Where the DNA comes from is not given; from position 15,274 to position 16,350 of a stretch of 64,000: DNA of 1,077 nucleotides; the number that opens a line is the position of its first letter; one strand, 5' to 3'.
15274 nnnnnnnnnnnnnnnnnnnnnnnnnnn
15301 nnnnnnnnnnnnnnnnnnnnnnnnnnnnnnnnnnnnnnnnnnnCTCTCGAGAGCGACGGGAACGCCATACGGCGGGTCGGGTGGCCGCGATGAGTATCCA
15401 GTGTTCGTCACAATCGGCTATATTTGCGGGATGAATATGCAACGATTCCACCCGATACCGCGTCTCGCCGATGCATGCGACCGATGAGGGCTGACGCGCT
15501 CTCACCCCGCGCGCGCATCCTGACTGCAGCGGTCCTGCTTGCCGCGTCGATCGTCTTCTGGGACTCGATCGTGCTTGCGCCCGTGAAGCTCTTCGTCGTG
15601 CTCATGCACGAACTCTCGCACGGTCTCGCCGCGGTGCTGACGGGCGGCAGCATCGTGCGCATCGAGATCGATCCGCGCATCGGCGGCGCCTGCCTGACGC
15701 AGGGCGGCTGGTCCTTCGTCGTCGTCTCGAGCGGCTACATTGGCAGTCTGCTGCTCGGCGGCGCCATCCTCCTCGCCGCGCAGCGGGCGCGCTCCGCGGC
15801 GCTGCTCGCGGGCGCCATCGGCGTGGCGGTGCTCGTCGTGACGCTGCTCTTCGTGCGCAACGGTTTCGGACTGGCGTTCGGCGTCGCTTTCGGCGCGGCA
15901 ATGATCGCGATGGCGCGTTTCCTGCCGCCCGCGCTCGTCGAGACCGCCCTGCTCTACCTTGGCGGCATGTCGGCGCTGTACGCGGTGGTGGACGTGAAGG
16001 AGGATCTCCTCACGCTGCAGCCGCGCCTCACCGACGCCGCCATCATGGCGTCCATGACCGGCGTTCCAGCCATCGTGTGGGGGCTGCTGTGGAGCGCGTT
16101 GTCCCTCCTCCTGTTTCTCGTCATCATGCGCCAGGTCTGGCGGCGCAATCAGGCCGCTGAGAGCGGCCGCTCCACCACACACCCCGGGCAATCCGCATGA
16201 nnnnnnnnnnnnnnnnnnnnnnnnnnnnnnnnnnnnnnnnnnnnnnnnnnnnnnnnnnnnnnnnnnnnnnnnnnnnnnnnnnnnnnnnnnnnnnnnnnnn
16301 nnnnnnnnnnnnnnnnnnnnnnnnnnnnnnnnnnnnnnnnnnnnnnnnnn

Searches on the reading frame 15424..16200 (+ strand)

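Call 85: search_protein_families(library=pfam, proteins=[window:15424-16200:+], max_evalue=0.1)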
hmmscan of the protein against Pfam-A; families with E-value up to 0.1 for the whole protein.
window:15424-16200:+ (258 aa): 1 family
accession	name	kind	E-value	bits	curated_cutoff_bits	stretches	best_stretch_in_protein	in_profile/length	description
PF13398.12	Peptidase_M50B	-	1.3e-43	149.5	26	1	36-233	2-200/201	Peptidase M50B-like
